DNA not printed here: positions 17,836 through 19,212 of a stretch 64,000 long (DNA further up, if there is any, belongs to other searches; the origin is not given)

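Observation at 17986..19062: ECF S-component carrying a 7th TM helix and an external ~120-aa domain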

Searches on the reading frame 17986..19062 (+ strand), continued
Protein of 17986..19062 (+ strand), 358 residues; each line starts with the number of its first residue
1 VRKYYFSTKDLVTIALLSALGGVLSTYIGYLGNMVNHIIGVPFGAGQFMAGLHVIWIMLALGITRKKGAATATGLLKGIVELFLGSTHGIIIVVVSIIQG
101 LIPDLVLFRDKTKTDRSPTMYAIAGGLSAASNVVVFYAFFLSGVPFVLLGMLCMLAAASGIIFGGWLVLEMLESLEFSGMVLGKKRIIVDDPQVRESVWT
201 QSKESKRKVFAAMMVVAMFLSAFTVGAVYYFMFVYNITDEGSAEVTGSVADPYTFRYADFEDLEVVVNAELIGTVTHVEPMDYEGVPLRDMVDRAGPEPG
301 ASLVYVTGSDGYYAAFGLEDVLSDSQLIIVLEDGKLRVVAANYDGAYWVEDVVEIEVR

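Call 18: find_encoding_contigs(protein=P0117, flank=8000, max_places=2)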
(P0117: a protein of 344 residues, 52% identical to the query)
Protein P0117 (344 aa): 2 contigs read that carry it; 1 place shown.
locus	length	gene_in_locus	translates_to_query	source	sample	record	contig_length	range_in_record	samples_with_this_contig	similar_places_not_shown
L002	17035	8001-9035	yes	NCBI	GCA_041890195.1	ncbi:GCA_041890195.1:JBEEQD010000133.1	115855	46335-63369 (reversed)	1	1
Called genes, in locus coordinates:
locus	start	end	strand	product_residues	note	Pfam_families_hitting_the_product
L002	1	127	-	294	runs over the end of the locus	PF16665:NCOA_u2 (faint)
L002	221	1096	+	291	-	PF02673:BacA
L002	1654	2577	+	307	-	PF13175:AAA_15 (faint), PF00005:ABC_tran, PF13304:AAA_21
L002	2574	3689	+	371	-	PF12698:ABC2_membrane_3, PF01061:ABC2_membrane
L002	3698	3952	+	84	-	-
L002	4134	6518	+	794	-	PF00174:Oxidored_molyb (faint)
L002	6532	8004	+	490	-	PF00149:Metallophos, PF12850:Metallophos_2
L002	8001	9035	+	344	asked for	PF09819:ABC_cobalt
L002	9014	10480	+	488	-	PF03193:RsgA_GTPase (faint), PF09818:ABC_ATPase (faint), PF02463:SMC_N (faint), PF13476:AAA_23 (faint), PF13555:AAA_29 (faint), PF00005:ABC_tran, PF13304:AAA_21 (faint), PF00005:ABC_tran, +1 more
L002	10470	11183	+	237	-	PF02361:CbiQ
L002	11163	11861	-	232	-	PF01163:RIO1, PF01636:APH (faint)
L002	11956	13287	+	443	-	PF01979:Amidohydro_1, PF07969:Amidohydro_3 (faint)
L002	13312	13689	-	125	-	-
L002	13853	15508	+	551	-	PF03853:YjeF_N, PF01256:Carb_kinase, PF08543:Phos_pyr_kin (weak), PF02110:HK (weak)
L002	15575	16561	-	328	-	PF00586:AIRS, PF02769:AIRS_C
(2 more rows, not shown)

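Call 19: predict_structure(alignment_id=A1)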
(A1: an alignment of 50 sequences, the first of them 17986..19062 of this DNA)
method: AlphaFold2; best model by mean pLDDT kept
length: 358 residues; sequences in the alignment: 50
mean_pLDDT: 81.3   pTM: 0.66
mean pLDDT of the five models: 81.3, 78.7, 77.2, 76.5, 75.7
residues with pLDDT >= 90: 99; 70-90: 203; 50-70: 50; < 50: 6
segments of 3 or more residues with pLDDT < 50: none
pLDDT, mean of each block of 10 residues (from residue 1): 70 89 81 66 62 89 87 92 80 91 86 78 91 84 75 87 87 78 56 57 72 75 75 74 92 91 88 75 92 92 89 88 90 87 74 91
secondary structure, 60 per line:
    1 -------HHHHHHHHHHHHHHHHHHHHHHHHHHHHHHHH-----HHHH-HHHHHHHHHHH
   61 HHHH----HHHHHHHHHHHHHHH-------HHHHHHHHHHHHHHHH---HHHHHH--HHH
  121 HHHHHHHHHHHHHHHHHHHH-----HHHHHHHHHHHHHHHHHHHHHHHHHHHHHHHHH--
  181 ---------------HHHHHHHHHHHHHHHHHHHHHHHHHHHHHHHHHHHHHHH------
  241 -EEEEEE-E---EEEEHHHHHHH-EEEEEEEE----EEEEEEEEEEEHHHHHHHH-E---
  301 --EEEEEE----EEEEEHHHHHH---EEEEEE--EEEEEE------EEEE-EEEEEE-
elements in order: H8-39 H45-48 H50-64 H69-83 H91-106 H110-115 H118-140 H146-178 H196-234 E242-247 E253-256 H257-263 E265-272 E277-287 H288-295 E303-308 E313-317 H318-323 E327-332 E335-340 E347-350 E352-357

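Call 20: search_protein_representatives(protein=window:17986-19062:+)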
Query: 358 residues. Proteins with E-value up to 0.001 (for the whole library): 353; up to 1e-10: 145; up to 1e-30: 50. The best 150 are listed.
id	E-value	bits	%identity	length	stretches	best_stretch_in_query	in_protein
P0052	9.7e-135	465.5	60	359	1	2-358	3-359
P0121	1.2e-103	363.3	60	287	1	3-283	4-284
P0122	1.2e-96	340.3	48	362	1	2-357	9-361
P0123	3.8e-84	299.2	49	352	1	3-355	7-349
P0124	5.5e-83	295.4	44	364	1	4-346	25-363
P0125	7.4e-82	291.7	45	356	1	4-357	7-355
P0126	6.6e-81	288.5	47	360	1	2-356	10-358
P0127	3.2e-77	276.4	44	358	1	2-357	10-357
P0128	2.2e-75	270.4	44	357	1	6-355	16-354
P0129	6.6e-73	262.2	46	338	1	6-356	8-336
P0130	8.3e-65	235.6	40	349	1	2-356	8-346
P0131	8.8e-63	228.9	37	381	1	3-357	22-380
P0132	6.4e-60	219.5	38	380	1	3-358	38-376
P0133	3.0e-58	214.0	36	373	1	4-357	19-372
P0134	1.3e-56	208.7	62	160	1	198-357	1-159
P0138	4.8e-53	196.9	38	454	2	3-355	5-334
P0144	2.6e-47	178.1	44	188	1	171-358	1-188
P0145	7.0e-44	166.8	51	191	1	7-183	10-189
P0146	3.7e-41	157.8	34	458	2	3-336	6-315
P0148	5.9e-40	153.9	37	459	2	3-357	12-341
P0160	1.2e-34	136.4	51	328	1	2-143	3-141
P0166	1.1e-31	126.7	41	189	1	7-177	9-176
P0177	6.0e-26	107.8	44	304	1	15-175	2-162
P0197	6.1e-21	91.4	40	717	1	4-188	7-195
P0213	5.0e-18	81.8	29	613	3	241-357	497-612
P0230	1.2e-14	70.7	27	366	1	14-335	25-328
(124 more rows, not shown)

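Call 24: fold_search(model_id=the predicted structure, library=pdb)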
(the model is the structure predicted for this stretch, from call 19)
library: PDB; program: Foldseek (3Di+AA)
matches with E <= 10: 456; with E <= 0.001: 19
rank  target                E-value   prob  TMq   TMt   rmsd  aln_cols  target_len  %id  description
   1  5edl                  1.3e-06  1.00  0.43  0.76   6.6       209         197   21  Crystal structure of an S-component of ECF transporter (released 2016-08-17)
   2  2ca3_A                1.2e-05  1.00  0.30  0.29   5.0       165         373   22  Sulfite dehydrogenase from Starkeya Novella r55m mutant (released 2007-02-20)
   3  2blf_A                1.5e-05  1.00  0.29  0.28   5.3       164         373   22  Sulfite dehydrogenase from Starkeya Novella (released 2005-04-28)
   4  2c9x_A                2.0e-05  1.00  0.29  0.28   4.2       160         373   23  Sulfite dehydrogenase from Starkeya Novella Y236F mutant (released 2006-08-16)
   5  2ca4_A                2.9e-05  1.00  0.29  0.28   5.4       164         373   22  Sulfite dehydrogenase from Starkeya Novella mutant (released 2007-02-20)
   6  2xts_A                5.3e-05  1.00  0.28  0.26   5.0       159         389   20  Crystal Structure of the Sulfane Dehydrogenase SoxCD from Paracoccus pantotrophus (released 2010-12-08)
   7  2bih                  8.6e-05  1.00  0.30  0.24   3.8       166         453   16  crystal structure of the Molybdenum-containing nitrate reducing fragment of Pichia angusta assimilatory nitrate reductas (released 2005-03-30)
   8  1xdy_D                1.3e-04  1.00  0.27  0.37   4.2       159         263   16  Structural and Biochemical Identification of a Novel Bacterial Oxidoreductase, W-containing cofactor (released 2004-10-12)
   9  2bii_A                1.3e-04  1.00  0.30  0.26   4.3       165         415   17  crystal structure of nitrate-reducing fragment of assimilatory nitrate reductase from Pichia angusta (released 2005-03-30)
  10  1xdy_F                3.4e-04  1.00  0.28  0.37   3.9       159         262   16  Structural and Biochemical Identification of a Novel Bacterial Oxidoreductase, W-containing cofactor (released 2004-10-12)
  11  6y0k                  3.4e-04  1.00  0.27  0.26   6.6       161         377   19  Sulfite oxidase from Thermus thermophilus with coordinated phosphate (released 2020-08-05)
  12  1xdy_G                4.1e-04  1.00  0.28  0.38   4.0       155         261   16  Structural and Biochemical Identification of a Novel Bacterial Oxidoreductase, W-containing cofactor (released 2004-10-12)
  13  1xdq_A                4.8e-04  1.00  0.28  0.38   4.1       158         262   16  Structural and Biochemical Identification of a Novel Bacterial Oxidoreductase (released 2004-10-12)
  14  1xdq_B                5.5e-04  1.00  0.28  0.36   4.3       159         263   17  Structural and Biochemical Identification of a Novel Bacterial Oxidoreductase (released 2004-10-12)
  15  1xdy_A                6.4e-04  1.00  0.28  0.37   4.1       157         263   16  Structural and Biochemical Identification of a Novel Bacterial Oxidoreductase, W-containing cofactor (released 2004-10-12)
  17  7rkb                  6.7e-04  1.00  0.27  0.59   4.1       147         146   16  Crystal Structure of Putative Pterin Binding Protein (PruR) from Klebsiella pneumoniae in Complex with Neopterin (released 2022-08-10)
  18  1xdy_B                7.1e-04  1.00  0.27  0.37   4.2       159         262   16  Structural and Biochemical Identification of a Novel Bacterial Oxidoreductase, W-containing cofactor (released 2004-10-12)
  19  1xdq_C                8.6e-04  1.00  0.28  0.36   4.3       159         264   17  Structural and Biochemical Identification of a Novel Bacterial Oxidoreductase (released 2004-10-12)
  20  7kos_A                1.3e-03  1.00  0.27  0.58   4.5       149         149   17  1.50 Angstroms Resolution Crystal Structure of Putative Pterin Binding Protein PruR (Atu3496) from Agrobacterium fabru (released 2021-11-17)
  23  7kos_D                2.4e-03  1.00  0.26  0.59   4.5       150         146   17  1.50 Angstroms Resolution Crystal Structure of Putative Pterin Binding Protein PruR (Atu3496) from Agrobacterium fabru (released 2021-11-17)
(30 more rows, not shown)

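Call 25: find_related_loci(query=A1, collection=genome_contigs, flank=8000)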
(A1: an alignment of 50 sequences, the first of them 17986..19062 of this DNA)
Query A1 (358 aa) in genome_contigs; peptide patterns used: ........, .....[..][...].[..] (x = any residue, [..] = any of these).
538 stretches matched a pattern; 235 encode a relative of the query (tblastn E <= 1e-3); the best 80 are kept; 80 distinct loci.
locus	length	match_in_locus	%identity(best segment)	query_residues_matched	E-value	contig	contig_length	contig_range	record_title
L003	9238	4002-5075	80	1-358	0e+0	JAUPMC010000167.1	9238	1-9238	MAG: Thermoplasmatota archaeon isolate erpe_2018_pw_48hr_WHONDRS-PP48-000101_B_bin.4 scaffold_493127, whole genome shotg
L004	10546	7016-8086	77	1-357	0e+0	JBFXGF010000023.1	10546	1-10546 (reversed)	MAG: Thermoplasmata archaeon isolate CA_2019_TPIn_157 NODE_23413_length_10546_cov_2.827047_TPIn, whole genome shotgun se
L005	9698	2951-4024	73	1-358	1e-180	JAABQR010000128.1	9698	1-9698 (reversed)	MAG: Methanobacteriota archaeon isolate S06.Bin063 Scaffold_25, whole genome shotgun sequence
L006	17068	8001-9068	77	3-358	2e-180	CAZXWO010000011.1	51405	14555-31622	MAG TPA_asm: uncultured Thermoplasmata archaeon isolate SRP319275_co4_110 genome assembly, contig: NODE_363_length_51405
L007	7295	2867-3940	74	1-358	1e-180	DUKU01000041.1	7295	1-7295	MAG TPA_asm: Thermoplasmata archaeon isolate UBA9653 contig_115460, whole genome shotgun sequence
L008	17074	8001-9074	73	1-358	4e-179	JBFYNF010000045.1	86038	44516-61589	MAG: Thermoplasmata archaeon isolate PPR_0081 PPR_0081_bin.95.fa_k121_1617146, whole genome shotgun sequence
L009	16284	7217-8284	77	3-358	5e-175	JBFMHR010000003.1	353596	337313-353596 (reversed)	MAG: Thermoplasmatota archaeon isolate MAG329 MAG329_3, whole genome shotgun sequence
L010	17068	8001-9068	63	3-358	3e-147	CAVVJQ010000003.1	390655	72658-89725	MAG: uncultured Thermoplasmata archaeon isolate MFD04716.bin.2.227 genome assembly, contig: contig_89632, whole genome s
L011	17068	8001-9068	62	3-358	2e-145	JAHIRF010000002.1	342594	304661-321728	MAG: Thermoplasmatota archaeon isolate MM_PC_MetaG.mb.116 MM_PC_MetaG.mb.116_k141_263080, whole genome shotgun sequence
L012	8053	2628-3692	61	2-357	1e-144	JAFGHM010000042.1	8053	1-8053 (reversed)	MAG: Thermoplasmatota archaeon isolate Zod_Metabat.1462 k87_3000059, whole genome shotgun sequence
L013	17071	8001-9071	60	3-358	1e-140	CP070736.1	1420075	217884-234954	MAG: Methanobacteriota archaeon isolate bin4 chromosome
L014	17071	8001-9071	60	2-358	9e-140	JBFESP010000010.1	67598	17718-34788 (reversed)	MAG: Thermoplasmata archaeon isolate Mix_mud06.2021.04.53 k141_78257_length_67598_cov_19.0849, whole genome shotgun sequ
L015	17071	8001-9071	60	2-358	1e-137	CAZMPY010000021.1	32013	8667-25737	MAG TPA_asm: uncultured Thermoplasmata archaeon isolate binchicken_co255_206 genome assembly, contig: k141_1383439, whol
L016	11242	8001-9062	60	3-357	4e-137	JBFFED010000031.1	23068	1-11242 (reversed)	MAG: Thermoplasmata archaeon isolate Mix_mud13.2021.11.63 k141_2121257_length_23068_cov_11.0000, whole genome shotgun se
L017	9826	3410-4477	56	3-358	2e-136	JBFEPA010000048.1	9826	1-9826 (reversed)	MAG: Thermoplasmata archaeon isolate Mix_mud04.2021.02.60 k141_2706039_length_9826_cov_15.6136, whole genome shotgun seq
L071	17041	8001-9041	43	3-358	6e-87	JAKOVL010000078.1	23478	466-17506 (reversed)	MAG: Bacillota bacterium isolate JPNG_maxbin.054 k201_5053, whole genome shotgun sequence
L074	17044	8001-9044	44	2-357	5e-86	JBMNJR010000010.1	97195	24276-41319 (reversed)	MAG: bacterium isolate SBF912LR0HQ0128 contig_49750, whole genome shotgun sequence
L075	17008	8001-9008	44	2-351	1e-85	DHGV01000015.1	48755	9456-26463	MAG TPA_asm: Pelotomaculum sp. UBA4789 UBA4789_contig_25111, whole genome shotgun sequence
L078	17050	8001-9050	43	4-358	4e-85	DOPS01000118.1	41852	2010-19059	MAG TPA_asm: Desulfosporosinus sp. isolate UBA8488 contig_653, whole genome shotgun sequence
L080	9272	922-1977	42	2-358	2e-84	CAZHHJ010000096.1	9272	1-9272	MAG TPA_asm: uncultured Syntrophomonas sp. isolate binchicken_co139_500 genome assembly, contig: NODE_17309_length_9272_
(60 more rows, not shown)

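Call 48: find_encoding_contigs(protein=window:17986-19062:+, flank=10000, max_places=1)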
Protein window:17986-19062:+ (358 aa): 2 contigs read that carry it; 1 place shown.
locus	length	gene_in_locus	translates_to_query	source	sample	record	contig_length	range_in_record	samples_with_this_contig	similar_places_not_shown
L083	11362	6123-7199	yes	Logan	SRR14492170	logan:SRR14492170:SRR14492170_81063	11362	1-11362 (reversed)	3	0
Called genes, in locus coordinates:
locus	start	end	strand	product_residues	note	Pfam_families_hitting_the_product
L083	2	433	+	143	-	?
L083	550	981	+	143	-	PF26247:DUF8058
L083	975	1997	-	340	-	PF03575:Peptidase_S51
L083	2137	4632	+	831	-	PF00174:Oxidored_molyb (faint)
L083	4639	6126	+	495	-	PF00149:Metallophos, PF12850:Metallophos_2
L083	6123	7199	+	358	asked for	PF09605:Trep_Strep (weak), PF09819:ABC_cobalt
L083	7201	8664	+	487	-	PF13481:AAA_25 (faint), PF00005:ABC_tran, PF02463:SMC_N (faint), PF13191:AAA_16 (faint), PF13401:AAA_22 (faint), PF13476:AAA_23 (faint), PF13304:AAA_21 (weak), PF00005:ABC_tran, +2 more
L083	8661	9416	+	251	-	PF02361:CbiQ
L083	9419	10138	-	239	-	PF01636:APH (weak)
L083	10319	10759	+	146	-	-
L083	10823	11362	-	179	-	?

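Call 50: search_protein_families(library=ncbifam, proteins=[L075:6064-6951:+, L075:6982-7863:+, L075:4747-5520:+, L071:2331-3215:+, L071:4773-5903:+, L071:11710-12660:+, L080:6978-7844:-, L075:11470-12162:+], max_evalue=0.001)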
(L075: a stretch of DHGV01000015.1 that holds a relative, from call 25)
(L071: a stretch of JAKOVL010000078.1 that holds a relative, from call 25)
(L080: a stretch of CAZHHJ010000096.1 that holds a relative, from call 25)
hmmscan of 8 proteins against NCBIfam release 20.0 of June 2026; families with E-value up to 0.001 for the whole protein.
L075:6064-6951:+ (295 aa): 1 family
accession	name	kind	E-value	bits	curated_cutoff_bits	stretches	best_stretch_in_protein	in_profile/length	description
NF041772.1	tung_bind_TupA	equivalog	2e-51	174.9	400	1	37-287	12-262/266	tungstate ABC transporter substrate-binding protein TupA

L075:6982-7863:+ (293 aa): 1 family
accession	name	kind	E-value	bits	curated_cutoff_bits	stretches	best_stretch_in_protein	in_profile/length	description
NF041772.1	tung_bind_TupA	equivalog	1.3e-73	247.6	400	1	40-285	14-263/266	tungstate ABC transporter substrate-binding protein TupA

L075:4747-5520:+ (257 aa): 0 families

L071:2331-3215:+ (294 aa): 1 family
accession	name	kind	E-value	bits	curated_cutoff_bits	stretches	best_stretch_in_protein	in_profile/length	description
NF041772.1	tung_bind_TupA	equivalog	3e-64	217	400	1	50-290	16-260/266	tungstate ABC transporter substrate-binding protein TupA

L071:4773-5903:+ (376 aa): 1 family
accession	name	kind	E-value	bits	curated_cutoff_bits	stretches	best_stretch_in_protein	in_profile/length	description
TIGR00815.1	sulP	subfamily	1.7e-09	36.7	380.45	1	156-370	211-429/565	sulfate permease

L071:11710-12660:+ (316 aa): 1 family
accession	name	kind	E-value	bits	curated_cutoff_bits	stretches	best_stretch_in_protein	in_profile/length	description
NF049990.1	CellobisidaseCelK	equivalog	0.00053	18.3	1700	1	243-303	829-887/889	cellulose 1,4-beta-cellobiosidase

L080:6978-7844:- (288 aa): 1 family
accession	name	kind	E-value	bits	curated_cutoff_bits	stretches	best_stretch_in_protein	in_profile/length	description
NF041772.1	tung_bind_TupA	equivalog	1.6e-69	234.3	400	1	43-288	15-263/266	tungstate ABC transporter substrate-binding protein TupA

L075:11470-12162:+ (230 aa): 2 families
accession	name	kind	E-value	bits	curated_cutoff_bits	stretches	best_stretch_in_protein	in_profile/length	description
TIGR03724.2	arch_bud32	equivalog_domain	1.3e-06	28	125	1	47-196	41-180/193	KEOPS complex kinase/ATPase Bud32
NF011461.0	PRK14879.1-2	equivalog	1.6e-05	24.8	372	1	55-207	61-203/225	Kae1-associated kinase Bud32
